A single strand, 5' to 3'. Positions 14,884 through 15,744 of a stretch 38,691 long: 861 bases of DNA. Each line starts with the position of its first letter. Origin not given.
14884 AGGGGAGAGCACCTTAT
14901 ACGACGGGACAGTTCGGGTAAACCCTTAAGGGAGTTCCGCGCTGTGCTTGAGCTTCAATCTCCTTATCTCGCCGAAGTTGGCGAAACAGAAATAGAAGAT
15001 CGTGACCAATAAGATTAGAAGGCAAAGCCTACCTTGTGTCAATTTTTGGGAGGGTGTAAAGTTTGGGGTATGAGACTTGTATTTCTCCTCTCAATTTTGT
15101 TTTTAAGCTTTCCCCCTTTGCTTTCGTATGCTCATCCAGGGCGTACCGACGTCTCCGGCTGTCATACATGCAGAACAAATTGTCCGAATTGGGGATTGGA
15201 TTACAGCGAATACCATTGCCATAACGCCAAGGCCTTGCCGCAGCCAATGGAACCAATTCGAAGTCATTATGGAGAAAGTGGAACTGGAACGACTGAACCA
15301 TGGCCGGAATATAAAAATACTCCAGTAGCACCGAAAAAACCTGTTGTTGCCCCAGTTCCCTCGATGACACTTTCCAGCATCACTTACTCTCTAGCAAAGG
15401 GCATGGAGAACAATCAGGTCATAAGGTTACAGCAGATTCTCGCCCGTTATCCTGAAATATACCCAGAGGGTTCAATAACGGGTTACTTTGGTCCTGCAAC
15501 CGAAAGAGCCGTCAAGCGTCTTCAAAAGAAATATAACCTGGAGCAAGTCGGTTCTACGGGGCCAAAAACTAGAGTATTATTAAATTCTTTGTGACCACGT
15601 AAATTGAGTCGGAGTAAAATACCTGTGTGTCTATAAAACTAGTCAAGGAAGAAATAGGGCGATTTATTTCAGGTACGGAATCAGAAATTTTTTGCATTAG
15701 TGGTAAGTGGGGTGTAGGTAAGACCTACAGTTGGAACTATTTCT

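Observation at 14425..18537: Low-GC accessory block next to the tRNA cluster: KAP-family NTPase plus uncharacterised neighbours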

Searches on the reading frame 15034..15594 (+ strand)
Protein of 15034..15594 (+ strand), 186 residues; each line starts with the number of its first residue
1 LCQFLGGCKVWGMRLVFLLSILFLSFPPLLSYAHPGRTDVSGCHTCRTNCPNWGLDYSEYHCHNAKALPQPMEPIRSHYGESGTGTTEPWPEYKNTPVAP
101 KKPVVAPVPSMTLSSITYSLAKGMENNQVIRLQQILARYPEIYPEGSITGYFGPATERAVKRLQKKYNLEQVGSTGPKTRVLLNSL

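Call 4: search_protein_families(library=pfam, proteins=[window:15034-15594:+], max_evalue=0.01)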
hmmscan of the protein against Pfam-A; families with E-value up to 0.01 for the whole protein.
window:15034-15594:+ (186 aa): 1 family
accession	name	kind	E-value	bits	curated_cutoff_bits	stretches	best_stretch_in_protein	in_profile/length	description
PF01471.23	PG_binding_1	-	1.4e-11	44.8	23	1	126-181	2-55/57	Putative peptidoglycan binding domain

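Call 5: search_protein_families(library=padloc, proteins=[window:15034-15594:+], max_evalue=0.01)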
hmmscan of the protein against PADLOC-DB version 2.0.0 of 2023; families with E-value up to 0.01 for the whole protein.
window:15034-15594:+ (186 aa): 0 families

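Call 6: search_protein_families(library=ncbifam, proteins=[window:15034-15594:+], max_evalue=0.01)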
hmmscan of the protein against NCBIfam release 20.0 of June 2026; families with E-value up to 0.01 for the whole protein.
window:15034-15594:+ (186 aa): 4 families
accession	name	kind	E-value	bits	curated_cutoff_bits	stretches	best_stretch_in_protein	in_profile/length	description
NF033223.2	YHYH_alt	domain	4.7e-09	36.4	30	1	32-63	2-25/25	YHYH domain-containing protein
TIGR03979.1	His_Ser_Rich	equivalog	2.4e-06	27.6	121.65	1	77-185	71-185/190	His-Xaa-Ser repeat protein HxsA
TIGR02869.1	spore_SleB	equivalog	1.7e-05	24.8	236.5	1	119-183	6-68/201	spore cortex-lytic enzyme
NF052377.1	lmo1851_S41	exception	0.00084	18.1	725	1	99-182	362-445/468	lmo1851 family serine protease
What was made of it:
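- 15034..15594 (+): Predicted secreted or membrane-anchored envelope protein with an N-terminal hydrophobic segment, a Cys/His-rich YHYH domain and a C-terminal PG_binding_1 domain. Calls 4 and 6.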

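Call 70: search_protein_families(library=phrogs, proteins=[window:15034-15594:+], max_evalue=0.01)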
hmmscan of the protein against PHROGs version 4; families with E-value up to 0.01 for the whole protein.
window:15034-15594:+ (186 aa): 9 families
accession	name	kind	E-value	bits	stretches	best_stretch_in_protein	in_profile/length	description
phrog_1493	-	lysis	1.8e-11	44.9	1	91-180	219-302/394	endolysin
phrog_1224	-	head and packaging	2.4e-07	31.4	1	120-184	4-65/438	endolysin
phrog_2649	-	lysis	4e-07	31.2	1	96-185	151-237/261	endolysin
phrog_16428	-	lysis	3.9e-06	26.8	1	95-183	427-518/520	endolysin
phrog_1512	-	lysis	6.8e-06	27.3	1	92-182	149-241/314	endolysin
phrog_6707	-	lysis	0.00068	19.6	1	127-181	186-240/311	endolysin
phrog_880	-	lysis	0.0007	20.1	1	65-181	314-429/435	endolysin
phrog_102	-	lysis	0.0013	19.2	1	119-169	10-61/369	endolysin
phrog_23452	-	unknown function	0.0078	17.4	0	115-175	50-113/135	-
